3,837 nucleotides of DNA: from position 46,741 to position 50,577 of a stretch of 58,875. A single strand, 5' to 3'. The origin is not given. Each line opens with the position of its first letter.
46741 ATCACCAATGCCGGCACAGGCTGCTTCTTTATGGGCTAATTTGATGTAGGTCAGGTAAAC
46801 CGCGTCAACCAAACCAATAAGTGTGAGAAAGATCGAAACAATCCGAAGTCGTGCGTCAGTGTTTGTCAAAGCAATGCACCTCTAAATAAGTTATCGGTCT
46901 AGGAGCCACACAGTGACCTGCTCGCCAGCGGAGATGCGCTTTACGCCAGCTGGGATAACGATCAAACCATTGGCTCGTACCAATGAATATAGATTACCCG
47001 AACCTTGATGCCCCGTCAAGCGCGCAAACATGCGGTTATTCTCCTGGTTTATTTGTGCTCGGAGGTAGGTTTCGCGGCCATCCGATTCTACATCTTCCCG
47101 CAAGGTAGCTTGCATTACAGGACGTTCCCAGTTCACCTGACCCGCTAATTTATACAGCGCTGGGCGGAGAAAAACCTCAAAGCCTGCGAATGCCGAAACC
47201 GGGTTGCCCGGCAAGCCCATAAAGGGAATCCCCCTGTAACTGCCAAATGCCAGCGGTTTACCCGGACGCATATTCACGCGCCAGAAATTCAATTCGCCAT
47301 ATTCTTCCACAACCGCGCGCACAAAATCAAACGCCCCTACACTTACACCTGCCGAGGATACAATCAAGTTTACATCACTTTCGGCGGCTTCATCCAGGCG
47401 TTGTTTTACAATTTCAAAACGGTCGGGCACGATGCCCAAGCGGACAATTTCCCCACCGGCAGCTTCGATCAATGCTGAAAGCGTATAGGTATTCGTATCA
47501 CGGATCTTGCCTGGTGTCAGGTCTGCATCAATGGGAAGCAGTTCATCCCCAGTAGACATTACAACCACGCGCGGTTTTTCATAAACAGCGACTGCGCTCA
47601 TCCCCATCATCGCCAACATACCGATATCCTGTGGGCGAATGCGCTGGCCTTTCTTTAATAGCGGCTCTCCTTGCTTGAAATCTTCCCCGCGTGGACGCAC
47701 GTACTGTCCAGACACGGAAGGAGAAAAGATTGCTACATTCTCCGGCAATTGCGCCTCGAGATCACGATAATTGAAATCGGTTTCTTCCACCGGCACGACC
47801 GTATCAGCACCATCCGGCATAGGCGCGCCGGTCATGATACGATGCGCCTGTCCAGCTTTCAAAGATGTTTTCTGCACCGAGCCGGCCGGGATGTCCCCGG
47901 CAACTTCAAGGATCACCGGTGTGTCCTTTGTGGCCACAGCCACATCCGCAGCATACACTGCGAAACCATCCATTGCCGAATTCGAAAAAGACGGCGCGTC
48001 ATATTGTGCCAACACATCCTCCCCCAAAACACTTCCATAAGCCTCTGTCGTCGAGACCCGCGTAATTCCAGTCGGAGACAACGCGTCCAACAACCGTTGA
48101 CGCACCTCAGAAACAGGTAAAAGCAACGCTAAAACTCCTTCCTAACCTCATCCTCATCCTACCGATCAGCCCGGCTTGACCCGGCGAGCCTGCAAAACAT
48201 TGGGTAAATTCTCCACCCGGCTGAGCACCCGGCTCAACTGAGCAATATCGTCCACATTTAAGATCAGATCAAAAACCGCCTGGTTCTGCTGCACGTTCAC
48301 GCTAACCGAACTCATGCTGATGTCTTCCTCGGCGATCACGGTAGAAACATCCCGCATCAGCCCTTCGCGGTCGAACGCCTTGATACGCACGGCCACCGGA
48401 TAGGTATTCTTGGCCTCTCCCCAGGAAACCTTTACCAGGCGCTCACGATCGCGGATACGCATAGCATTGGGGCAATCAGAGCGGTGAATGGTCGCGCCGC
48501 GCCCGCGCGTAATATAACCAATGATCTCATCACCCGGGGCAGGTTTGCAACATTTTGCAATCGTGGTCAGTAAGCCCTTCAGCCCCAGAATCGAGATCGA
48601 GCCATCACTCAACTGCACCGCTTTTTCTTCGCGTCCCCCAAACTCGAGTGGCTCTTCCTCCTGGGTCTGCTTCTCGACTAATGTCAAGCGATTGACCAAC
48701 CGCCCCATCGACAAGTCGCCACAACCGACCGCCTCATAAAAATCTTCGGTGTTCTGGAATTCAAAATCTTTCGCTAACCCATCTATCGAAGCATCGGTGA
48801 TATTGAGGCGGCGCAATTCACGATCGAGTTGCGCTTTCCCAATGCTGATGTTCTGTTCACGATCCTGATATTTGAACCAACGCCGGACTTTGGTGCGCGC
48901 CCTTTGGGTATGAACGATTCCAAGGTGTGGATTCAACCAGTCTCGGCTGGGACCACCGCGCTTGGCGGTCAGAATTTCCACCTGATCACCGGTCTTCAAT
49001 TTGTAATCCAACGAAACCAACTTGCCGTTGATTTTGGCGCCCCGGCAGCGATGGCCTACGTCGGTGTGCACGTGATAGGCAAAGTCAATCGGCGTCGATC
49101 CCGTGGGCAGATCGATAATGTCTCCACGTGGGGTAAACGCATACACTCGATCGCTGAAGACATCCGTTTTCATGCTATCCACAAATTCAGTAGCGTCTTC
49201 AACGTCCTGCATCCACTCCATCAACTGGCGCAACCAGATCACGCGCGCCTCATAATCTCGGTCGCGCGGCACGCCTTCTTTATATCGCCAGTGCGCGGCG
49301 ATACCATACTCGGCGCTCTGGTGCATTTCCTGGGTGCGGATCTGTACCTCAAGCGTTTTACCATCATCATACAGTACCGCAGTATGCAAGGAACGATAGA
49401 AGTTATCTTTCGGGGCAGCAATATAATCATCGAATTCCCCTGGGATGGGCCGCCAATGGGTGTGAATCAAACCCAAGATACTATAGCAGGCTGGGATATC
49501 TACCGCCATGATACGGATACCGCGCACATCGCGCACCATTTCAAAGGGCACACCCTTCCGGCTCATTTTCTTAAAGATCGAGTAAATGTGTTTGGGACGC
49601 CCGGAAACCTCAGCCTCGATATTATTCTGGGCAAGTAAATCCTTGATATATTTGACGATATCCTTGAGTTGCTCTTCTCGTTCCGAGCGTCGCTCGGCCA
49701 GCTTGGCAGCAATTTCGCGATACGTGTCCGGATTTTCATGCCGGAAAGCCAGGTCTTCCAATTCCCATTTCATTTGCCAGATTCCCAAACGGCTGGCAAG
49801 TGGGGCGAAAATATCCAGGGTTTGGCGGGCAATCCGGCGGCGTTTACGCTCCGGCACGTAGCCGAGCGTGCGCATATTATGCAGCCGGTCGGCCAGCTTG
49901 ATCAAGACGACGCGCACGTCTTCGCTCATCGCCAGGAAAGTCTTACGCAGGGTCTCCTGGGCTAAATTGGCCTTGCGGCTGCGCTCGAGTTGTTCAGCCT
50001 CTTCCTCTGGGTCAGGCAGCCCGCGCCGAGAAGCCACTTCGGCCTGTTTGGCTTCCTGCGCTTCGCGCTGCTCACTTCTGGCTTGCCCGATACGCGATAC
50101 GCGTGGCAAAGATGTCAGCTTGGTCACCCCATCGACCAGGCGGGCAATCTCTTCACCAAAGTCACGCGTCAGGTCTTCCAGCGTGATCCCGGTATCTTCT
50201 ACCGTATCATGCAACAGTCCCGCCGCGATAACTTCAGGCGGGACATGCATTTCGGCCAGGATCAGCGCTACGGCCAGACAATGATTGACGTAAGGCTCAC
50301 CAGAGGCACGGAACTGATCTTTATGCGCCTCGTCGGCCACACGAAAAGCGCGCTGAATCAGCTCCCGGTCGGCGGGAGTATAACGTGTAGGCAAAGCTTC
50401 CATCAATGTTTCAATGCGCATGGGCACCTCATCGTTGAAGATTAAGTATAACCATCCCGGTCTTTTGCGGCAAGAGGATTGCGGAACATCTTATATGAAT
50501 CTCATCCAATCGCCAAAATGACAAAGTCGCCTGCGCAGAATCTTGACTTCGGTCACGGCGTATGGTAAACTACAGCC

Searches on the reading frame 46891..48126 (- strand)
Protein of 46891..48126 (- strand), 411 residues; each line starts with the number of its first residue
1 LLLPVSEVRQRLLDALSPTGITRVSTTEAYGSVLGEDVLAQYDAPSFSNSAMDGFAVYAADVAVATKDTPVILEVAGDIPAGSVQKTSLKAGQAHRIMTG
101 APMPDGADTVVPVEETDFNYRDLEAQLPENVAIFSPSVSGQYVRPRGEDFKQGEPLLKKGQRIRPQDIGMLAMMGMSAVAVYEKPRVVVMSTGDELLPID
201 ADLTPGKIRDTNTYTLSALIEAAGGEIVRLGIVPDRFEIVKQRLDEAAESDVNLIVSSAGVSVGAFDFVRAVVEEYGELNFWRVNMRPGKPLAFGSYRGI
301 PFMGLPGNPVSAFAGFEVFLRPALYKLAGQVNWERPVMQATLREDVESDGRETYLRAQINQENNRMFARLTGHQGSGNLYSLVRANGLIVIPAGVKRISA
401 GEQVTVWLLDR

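Call 88: search_protein_families(library=pfam, proteins=[window:46891-48126:-], max_evalue=0.0001)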
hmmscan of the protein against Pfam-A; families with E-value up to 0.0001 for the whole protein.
window:46891-48126:- (411 aa): 3 families
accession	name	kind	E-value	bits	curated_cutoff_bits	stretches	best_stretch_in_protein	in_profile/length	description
PF03453.22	MoeA_N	-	2.1e-46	157.9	30.8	1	4-175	2-160/160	MoeA N-terminal region (domain I and II)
PF00994.29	MoCF_biosynth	-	7.5e-30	104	26.6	1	189-324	2-142/144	Probable molybdopterin binding domain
PF03454.20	MoeA_C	-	2.2e-19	69.9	22.1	1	339-409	1-72/72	MoeA C-terminal region (domain IV)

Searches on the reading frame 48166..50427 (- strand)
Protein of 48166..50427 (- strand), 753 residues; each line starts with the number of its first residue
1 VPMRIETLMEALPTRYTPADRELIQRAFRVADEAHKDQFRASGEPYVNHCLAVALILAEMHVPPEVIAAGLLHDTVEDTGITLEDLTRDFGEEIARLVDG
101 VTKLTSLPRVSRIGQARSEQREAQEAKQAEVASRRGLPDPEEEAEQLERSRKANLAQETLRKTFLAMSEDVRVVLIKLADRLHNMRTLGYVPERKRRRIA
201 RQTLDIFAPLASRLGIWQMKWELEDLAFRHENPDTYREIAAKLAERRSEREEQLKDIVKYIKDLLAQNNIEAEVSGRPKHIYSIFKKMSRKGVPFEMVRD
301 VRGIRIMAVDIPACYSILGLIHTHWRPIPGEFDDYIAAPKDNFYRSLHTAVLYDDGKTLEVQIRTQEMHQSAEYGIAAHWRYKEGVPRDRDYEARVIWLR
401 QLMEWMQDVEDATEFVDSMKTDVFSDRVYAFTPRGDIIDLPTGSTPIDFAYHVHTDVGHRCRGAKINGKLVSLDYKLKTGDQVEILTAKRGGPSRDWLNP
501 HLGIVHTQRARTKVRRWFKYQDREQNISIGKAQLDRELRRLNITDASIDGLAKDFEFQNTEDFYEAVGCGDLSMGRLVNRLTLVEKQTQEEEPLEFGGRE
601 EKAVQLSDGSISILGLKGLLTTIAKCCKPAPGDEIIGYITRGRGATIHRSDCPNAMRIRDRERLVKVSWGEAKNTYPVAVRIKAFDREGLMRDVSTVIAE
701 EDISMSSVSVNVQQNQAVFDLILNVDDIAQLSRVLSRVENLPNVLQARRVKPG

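Call 88: search_protein_families(library=pfam, proteins=[window:48166-50427:-], max_evalue=0.0001)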
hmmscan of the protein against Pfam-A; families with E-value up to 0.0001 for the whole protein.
window:48166-50427:- (753 aa): 7 families
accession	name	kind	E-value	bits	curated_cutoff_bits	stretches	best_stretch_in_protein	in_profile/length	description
PF13328.12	HD_4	-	1.8e-47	161.4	27.2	1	27-217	1-156/156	HD domain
PF04607.23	RelA_SpoT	-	3.1e-40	137.4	27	1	276-385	1-111/113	Region found in RelA / SpoT proteins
PF02824.27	TGS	-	4.2e-24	84.8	22.2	1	428-487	1-60/60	TGS domain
PF13291.12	ACT_4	-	2.5e-17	63.8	27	1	674-749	3-80/80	ACT domain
PF19296.4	RelA_AH_RIS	-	3.3e-10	40.8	23.8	1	504-654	3-174/185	RelA/SpoT, AH and RIS domains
PF01966.28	HD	-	3.8e-09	37.3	22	1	46-185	1-116/116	HD domain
PF01842.31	ACT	-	2e-05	24.7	27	1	679-742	2-65/66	ACT domain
